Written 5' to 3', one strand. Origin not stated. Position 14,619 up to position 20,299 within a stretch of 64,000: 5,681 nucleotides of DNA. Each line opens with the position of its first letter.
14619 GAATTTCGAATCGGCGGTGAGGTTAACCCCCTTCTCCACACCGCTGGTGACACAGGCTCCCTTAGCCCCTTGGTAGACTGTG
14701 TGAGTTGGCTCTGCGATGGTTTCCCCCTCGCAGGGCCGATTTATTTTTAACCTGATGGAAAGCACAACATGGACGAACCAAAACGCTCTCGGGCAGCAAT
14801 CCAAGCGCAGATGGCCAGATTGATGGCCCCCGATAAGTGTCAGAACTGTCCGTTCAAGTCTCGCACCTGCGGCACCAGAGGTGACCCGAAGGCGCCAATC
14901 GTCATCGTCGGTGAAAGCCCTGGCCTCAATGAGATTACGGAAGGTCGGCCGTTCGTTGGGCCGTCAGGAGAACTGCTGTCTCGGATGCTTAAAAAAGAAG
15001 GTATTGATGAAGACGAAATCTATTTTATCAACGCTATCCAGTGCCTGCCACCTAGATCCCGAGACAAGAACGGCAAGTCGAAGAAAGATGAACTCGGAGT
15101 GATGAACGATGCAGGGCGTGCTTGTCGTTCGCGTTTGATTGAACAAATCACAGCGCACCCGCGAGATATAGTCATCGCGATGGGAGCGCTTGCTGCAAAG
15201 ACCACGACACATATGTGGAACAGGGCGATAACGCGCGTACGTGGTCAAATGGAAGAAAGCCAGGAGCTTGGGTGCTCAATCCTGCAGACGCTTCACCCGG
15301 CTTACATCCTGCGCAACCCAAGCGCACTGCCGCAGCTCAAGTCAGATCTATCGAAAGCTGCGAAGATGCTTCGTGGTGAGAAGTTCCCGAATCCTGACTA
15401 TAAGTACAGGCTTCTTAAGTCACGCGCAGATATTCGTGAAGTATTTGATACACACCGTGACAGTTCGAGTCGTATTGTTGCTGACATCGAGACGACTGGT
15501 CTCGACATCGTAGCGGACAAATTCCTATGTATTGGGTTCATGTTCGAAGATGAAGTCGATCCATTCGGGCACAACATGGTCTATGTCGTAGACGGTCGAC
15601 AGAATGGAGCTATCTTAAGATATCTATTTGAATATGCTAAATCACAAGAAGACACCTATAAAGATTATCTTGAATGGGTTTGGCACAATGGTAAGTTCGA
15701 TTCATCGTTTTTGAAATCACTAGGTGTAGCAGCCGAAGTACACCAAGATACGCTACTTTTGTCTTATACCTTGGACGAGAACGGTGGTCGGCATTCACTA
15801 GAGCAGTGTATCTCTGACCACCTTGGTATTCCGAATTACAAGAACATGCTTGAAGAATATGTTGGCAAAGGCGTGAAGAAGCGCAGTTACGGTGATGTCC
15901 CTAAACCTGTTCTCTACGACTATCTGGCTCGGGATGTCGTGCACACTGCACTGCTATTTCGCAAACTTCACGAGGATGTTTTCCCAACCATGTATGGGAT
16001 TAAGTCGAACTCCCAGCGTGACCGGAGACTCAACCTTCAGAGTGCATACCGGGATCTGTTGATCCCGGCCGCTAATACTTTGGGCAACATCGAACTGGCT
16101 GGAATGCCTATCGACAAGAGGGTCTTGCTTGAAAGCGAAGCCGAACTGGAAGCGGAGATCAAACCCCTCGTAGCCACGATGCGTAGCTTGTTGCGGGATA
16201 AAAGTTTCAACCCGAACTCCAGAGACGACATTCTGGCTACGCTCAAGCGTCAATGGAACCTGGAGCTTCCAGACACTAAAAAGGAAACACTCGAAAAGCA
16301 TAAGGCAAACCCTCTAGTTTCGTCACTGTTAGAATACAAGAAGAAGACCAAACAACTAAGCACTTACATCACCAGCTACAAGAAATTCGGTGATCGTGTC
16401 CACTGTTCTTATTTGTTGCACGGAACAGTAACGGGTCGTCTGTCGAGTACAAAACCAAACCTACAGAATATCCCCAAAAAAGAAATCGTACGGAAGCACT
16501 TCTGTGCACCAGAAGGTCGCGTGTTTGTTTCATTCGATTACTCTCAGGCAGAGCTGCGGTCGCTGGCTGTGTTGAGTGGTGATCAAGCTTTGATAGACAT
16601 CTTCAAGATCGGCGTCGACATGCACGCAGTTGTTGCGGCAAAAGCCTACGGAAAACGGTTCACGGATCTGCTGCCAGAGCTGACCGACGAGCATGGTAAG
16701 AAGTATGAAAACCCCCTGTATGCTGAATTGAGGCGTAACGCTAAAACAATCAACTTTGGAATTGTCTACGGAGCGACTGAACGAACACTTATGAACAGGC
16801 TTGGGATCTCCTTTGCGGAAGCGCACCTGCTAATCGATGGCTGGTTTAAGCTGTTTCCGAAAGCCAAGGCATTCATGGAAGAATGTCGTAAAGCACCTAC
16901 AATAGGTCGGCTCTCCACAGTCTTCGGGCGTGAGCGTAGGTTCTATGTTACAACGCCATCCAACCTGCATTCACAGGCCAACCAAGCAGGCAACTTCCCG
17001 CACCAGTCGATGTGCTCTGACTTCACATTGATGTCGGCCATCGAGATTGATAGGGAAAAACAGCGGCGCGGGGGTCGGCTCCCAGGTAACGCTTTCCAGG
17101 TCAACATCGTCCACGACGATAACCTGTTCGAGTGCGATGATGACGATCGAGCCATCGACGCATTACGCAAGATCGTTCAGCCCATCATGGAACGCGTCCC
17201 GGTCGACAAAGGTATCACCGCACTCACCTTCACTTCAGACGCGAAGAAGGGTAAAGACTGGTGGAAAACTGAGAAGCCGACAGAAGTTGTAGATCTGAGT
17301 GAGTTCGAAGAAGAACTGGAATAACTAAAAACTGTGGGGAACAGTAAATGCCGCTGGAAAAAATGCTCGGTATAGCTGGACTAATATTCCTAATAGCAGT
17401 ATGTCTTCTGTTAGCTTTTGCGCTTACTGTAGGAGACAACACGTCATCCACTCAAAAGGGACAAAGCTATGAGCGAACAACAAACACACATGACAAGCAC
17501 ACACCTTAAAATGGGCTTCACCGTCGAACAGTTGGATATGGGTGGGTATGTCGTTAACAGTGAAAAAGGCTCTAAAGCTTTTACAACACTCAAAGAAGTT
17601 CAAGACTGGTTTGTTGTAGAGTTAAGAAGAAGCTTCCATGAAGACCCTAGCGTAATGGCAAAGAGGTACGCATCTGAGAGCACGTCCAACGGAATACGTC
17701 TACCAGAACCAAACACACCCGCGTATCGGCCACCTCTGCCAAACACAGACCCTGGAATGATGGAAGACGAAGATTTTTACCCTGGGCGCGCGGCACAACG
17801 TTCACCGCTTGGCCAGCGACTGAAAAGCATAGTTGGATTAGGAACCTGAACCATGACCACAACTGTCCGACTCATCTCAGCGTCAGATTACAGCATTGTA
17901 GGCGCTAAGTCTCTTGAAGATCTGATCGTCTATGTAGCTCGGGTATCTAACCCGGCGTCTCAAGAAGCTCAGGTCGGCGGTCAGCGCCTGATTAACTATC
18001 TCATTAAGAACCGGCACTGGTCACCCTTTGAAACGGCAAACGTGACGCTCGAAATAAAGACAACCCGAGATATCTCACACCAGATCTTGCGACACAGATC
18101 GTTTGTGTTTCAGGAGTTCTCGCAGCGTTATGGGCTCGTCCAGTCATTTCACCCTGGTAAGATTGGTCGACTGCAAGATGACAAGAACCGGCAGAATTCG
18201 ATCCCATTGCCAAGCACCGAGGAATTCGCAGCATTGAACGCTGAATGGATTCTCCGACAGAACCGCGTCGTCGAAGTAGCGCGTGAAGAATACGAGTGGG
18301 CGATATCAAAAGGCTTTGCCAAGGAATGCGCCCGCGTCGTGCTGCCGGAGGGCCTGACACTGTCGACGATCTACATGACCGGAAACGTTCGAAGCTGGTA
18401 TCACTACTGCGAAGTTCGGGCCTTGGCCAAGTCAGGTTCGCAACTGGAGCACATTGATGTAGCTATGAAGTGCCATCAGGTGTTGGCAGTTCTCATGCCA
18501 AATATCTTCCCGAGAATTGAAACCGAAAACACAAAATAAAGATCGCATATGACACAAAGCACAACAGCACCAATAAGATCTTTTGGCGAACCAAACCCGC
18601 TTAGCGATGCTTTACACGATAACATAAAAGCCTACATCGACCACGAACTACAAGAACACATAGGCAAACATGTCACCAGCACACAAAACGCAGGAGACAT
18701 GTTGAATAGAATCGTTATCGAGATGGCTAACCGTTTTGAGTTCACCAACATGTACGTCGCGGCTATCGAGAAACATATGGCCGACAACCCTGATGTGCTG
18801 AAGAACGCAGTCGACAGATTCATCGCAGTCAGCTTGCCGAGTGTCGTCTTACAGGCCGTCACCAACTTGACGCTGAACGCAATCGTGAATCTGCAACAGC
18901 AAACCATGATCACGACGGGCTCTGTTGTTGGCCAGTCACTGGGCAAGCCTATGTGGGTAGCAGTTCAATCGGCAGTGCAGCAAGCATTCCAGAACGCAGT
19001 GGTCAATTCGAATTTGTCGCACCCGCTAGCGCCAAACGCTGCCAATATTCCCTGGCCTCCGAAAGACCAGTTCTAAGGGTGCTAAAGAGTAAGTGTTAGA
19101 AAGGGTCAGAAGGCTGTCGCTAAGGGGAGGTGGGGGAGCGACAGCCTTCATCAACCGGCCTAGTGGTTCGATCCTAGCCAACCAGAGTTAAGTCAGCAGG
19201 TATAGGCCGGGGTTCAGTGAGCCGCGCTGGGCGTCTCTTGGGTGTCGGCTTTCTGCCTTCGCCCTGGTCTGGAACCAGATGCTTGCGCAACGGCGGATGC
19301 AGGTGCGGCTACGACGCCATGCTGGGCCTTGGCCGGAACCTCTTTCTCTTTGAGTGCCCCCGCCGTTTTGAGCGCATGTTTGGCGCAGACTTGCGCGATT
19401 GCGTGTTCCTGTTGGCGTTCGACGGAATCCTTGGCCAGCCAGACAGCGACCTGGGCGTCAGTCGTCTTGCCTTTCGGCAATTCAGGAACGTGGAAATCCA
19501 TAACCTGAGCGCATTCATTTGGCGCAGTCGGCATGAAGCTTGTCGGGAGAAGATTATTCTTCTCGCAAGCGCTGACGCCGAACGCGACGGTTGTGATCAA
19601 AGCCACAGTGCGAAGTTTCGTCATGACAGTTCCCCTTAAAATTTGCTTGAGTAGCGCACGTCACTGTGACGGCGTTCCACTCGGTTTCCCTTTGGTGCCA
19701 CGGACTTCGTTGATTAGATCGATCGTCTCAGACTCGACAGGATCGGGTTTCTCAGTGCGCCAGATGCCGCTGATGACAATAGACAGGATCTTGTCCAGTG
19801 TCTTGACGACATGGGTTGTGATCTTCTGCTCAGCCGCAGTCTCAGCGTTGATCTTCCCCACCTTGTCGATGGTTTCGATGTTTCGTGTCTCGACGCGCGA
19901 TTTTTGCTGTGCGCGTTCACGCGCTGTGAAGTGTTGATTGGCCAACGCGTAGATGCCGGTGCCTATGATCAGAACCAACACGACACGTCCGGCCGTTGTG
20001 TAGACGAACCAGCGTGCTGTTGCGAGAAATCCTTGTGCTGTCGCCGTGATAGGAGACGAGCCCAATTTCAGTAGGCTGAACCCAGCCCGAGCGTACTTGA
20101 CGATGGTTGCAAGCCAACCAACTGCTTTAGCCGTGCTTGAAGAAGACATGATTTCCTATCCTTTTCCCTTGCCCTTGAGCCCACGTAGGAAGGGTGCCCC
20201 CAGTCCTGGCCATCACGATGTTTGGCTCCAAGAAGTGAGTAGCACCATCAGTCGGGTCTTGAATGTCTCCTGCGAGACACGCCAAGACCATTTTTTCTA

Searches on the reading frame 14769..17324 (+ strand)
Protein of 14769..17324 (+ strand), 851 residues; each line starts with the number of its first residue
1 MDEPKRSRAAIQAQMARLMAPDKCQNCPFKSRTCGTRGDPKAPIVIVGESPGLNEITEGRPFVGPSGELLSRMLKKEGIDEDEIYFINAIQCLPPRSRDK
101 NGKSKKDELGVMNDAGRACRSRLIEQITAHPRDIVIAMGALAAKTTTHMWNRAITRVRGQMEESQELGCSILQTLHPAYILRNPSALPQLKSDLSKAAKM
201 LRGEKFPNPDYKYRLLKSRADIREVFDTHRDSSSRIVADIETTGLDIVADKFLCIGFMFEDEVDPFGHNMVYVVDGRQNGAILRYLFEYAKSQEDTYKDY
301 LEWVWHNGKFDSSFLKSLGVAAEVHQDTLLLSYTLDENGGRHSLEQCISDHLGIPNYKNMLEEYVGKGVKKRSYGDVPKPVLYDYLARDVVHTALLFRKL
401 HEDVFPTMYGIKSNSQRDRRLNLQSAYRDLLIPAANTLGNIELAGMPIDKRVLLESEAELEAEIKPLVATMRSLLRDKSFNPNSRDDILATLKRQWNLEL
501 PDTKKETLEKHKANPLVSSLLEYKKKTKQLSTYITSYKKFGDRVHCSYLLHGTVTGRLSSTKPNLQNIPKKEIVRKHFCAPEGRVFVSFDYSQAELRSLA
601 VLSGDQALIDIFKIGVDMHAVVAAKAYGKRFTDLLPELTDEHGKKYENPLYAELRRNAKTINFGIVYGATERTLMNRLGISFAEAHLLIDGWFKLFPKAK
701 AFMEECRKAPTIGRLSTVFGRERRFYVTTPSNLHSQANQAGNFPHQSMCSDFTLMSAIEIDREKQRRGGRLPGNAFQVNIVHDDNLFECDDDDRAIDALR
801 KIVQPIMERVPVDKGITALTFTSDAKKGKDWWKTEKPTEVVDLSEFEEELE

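Call 9: search_protein_families(library=phrogs, max_evalue=0.00001, proteins=[window:14769-17324:+])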
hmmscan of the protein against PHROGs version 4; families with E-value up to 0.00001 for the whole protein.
window:14769-17324:+ (851 aa): 8 families
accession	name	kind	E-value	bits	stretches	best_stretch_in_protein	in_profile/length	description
phrog_17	-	DNA, RNA and nucleotide metabolism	4.9e-128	430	1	30-838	468-1237/1445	DNA polymerase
phrog_2573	-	DNA, RNA and nucleotide metabolism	9.9e-33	114.7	1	575-814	6-252/336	DNA polymerase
phrog_23226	-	DNA, RNA and nucleotide metabolism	1.1e-17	64.8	1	515-702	263-466/611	DNA polymerase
phrog_12241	-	DNA, RNA and nucleotide metabolism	2e-16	61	2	503-579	424-500/502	DNA polymerase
phrog_15971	-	DNA, RNA and nucleotide metabolism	1.4e-15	58.4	1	435-681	11-238/376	DNA polymerase I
phrog_5995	-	DNA, RNA and nucleotide metabolism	4.1e-15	57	1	663-816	2-154/236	DNA polymerase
phrog_10285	-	DNA, RNA and nucleotide metabolism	1.6e-13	51.4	1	562-709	29-170/321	DNA polymerase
phrog_9556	-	DNA, RNA and nucleotide metabolism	2.9e-07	30.8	0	507-569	363-440/441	DNA polymerase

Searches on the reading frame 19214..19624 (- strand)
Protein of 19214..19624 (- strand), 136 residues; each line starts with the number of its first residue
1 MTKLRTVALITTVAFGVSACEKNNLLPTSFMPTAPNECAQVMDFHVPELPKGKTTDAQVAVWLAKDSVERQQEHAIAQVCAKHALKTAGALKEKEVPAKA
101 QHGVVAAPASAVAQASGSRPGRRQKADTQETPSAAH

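Call 28: search_protein_families(library=pfam, max_evalue=1, proteins=[window:19214-19624:-])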
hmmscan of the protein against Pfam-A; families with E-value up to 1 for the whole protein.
window:19214-19624:- (136 aa): 1 family
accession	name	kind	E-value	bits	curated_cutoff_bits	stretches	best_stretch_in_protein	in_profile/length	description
PF13142.11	DUF3960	-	0.046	14.3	22.9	1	34-97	19-81/89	Domain of unknown function (DUF3960)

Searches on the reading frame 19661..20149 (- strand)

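Call 10: search_protein_families(library=phrogs, max_evalue=0.00001, proteins=[window:19661-20149:-])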
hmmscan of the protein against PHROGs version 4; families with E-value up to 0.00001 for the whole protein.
window:19661-20149:- (162 aa): 0 families

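Call 28: search_protein_families(library=pfam, max_evalue=1, proteins=[window:19661-20149:-])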
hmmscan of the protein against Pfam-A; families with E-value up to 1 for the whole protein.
window:19661-20149:- (162 aa): 1 family
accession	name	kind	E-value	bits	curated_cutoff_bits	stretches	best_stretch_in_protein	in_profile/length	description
PF07828.18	PA-IL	-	0.0015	19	22.5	1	106-159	58-111/121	PA-IL-like protein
